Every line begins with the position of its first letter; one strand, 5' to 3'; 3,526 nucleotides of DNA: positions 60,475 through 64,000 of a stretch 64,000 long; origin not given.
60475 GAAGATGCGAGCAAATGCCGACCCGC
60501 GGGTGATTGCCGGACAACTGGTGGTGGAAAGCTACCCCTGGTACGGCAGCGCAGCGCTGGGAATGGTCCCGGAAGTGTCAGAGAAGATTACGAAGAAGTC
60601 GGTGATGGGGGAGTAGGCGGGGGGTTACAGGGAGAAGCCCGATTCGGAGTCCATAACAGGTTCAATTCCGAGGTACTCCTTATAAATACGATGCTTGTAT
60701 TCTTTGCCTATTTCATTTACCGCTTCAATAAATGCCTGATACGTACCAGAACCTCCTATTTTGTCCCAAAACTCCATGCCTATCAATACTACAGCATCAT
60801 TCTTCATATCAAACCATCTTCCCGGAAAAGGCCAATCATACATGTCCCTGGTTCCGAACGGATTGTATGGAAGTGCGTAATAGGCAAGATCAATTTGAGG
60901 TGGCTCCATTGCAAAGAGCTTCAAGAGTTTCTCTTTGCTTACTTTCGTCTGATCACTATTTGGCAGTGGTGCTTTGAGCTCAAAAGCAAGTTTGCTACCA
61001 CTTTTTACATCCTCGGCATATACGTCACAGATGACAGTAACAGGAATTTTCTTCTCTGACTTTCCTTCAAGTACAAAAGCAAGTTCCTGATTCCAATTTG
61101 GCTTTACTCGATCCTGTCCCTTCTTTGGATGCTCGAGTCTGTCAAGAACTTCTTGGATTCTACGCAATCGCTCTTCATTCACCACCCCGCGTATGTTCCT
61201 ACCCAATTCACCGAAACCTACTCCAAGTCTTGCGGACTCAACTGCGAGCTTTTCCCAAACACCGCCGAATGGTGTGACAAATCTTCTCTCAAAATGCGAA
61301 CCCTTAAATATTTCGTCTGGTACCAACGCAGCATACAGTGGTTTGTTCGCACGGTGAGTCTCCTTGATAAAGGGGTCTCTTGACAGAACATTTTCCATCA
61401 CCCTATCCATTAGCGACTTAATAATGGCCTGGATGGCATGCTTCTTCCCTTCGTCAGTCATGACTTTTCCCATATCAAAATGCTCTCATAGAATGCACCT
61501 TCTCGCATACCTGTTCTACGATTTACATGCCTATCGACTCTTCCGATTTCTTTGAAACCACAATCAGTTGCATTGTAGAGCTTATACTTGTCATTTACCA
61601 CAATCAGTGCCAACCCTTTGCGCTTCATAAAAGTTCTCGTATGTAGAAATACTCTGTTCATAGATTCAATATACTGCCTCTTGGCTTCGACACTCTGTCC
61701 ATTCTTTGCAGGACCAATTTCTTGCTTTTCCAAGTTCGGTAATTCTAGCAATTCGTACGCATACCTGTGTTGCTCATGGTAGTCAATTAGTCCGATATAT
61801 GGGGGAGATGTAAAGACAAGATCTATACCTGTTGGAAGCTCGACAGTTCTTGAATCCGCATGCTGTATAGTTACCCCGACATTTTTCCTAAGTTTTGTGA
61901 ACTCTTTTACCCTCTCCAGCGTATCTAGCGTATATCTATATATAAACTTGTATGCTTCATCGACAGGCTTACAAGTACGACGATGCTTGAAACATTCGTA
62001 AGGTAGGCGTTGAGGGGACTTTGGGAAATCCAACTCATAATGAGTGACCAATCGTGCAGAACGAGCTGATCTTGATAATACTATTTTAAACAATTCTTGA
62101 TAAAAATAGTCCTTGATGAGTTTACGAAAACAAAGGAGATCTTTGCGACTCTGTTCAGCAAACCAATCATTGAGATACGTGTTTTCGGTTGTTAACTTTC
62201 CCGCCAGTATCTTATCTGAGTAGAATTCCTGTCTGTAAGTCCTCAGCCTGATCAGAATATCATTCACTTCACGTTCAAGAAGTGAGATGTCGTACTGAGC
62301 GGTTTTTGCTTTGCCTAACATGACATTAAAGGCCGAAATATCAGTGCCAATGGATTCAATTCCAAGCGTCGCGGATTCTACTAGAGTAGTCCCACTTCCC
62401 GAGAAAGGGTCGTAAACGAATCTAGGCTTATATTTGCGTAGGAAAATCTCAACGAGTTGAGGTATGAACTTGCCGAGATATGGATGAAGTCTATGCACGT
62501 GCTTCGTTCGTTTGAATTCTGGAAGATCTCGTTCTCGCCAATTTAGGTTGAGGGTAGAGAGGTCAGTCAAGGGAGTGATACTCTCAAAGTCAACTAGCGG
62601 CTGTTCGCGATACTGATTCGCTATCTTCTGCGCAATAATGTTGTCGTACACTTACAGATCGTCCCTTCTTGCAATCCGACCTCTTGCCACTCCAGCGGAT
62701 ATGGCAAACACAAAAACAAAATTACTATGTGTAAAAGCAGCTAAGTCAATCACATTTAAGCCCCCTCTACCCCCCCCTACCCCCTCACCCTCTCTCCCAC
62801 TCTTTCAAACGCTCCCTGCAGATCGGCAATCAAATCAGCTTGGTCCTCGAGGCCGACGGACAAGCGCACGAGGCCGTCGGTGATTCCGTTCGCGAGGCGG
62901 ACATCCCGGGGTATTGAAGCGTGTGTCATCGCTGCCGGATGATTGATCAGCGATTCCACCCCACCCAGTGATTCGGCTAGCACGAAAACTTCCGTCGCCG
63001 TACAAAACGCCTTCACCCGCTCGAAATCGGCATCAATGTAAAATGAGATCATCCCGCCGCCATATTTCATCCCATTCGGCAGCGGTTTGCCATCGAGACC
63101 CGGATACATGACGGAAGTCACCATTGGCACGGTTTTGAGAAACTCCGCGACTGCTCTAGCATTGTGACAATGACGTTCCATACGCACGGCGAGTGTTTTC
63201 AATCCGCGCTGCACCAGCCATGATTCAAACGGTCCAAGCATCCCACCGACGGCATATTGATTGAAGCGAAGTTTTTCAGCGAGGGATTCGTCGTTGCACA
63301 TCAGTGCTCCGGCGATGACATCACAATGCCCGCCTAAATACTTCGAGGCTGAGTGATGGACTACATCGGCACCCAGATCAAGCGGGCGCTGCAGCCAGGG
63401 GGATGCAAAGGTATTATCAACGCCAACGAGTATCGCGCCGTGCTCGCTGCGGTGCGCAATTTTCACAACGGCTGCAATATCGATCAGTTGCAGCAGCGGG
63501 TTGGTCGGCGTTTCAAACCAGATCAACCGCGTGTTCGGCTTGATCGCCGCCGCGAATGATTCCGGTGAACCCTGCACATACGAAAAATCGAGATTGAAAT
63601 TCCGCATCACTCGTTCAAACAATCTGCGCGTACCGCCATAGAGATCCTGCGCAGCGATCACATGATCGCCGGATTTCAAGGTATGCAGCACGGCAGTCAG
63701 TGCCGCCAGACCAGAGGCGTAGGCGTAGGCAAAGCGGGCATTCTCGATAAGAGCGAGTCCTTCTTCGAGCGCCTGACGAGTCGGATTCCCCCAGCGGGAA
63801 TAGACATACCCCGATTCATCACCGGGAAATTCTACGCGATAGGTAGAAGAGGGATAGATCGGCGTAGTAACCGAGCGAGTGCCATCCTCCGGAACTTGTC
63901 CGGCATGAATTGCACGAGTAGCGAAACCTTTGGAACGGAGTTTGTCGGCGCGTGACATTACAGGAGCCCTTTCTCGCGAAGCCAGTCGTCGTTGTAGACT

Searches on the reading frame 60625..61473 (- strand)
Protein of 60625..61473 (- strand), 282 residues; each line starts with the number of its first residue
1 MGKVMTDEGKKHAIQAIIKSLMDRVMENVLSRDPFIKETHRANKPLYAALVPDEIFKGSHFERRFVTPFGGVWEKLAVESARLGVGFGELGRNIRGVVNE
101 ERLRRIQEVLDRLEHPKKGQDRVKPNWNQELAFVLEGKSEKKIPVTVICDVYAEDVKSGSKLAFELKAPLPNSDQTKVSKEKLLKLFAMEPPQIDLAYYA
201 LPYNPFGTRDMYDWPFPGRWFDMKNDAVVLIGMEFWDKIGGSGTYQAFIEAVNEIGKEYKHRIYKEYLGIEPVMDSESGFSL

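Call 12: search_protein_families(library=pfam, proteins=[window:60625-61473:-], max_evalue=0.00001)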
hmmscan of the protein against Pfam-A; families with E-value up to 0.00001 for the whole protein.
window:60625-61473:- (282 aa): 1 family
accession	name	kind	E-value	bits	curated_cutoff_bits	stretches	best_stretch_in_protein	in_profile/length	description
PF09520.16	RE_TdeIII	-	2.8e-67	227.3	27.2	1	12-256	2-242/242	Type II restriction endonuclease, TdeIII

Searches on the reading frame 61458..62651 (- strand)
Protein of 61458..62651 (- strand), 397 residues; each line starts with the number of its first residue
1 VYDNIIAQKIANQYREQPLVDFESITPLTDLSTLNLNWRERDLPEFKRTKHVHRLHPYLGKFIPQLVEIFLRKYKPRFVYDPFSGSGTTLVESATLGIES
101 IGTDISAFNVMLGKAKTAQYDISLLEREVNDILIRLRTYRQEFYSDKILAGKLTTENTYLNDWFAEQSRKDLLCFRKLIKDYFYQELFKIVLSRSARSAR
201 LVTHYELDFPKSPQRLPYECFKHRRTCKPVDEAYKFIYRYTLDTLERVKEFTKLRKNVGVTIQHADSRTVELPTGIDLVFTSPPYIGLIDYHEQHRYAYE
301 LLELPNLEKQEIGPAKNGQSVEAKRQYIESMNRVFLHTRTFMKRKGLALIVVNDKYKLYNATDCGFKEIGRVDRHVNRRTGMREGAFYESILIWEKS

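Call 12: search_protein_families(library=pfam, proteins=[window:61458-62651:-], max_evalue=0.00001)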
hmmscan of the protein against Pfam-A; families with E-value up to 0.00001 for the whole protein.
window:61458-62651:- (397 aa): 1 family
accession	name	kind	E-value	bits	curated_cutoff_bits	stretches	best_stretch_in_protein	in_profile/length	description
PF01555.25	N6_N4_Mtase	-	4.3e-11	43.6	26.7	0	78-107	184-213/221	DNA methylase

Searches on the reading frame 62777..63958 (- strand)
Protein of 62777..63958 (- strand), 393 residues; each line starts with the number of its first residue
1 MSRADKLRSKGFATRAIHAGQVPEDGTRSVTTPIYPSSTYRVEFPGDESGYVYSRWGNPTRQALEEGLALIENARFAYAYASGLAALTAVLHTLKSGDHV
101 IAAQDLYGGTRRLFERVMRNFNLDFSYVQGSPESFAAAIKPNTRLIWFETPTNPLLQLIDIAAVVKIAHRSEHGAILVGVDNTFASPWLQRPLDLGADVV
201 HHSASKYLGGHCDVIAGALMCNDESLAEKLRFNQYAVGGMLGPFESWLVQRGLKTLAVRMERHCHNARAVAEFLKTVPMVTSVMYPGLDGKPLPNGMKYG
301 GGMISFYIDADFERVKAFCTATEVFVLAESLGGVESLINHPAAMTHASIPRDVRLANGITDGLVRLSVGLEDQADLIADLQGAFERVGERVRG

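Call 12: search_protein_families(library=pfam, proteins=[window:62777-63958:-], max_evalue=0.00001)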
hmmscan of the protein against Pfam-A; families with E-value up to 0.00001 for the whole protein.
window:62777-63958:- (393 aa): 1 family
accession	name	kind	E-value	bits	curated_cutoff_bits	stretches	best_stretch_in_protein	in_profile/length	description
PF01053.26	Cys_Met_Meta_PP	-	1.8e-136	455.1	27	1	14-385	2-381/381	Cys/Met metabolism PLP-dependent enzyme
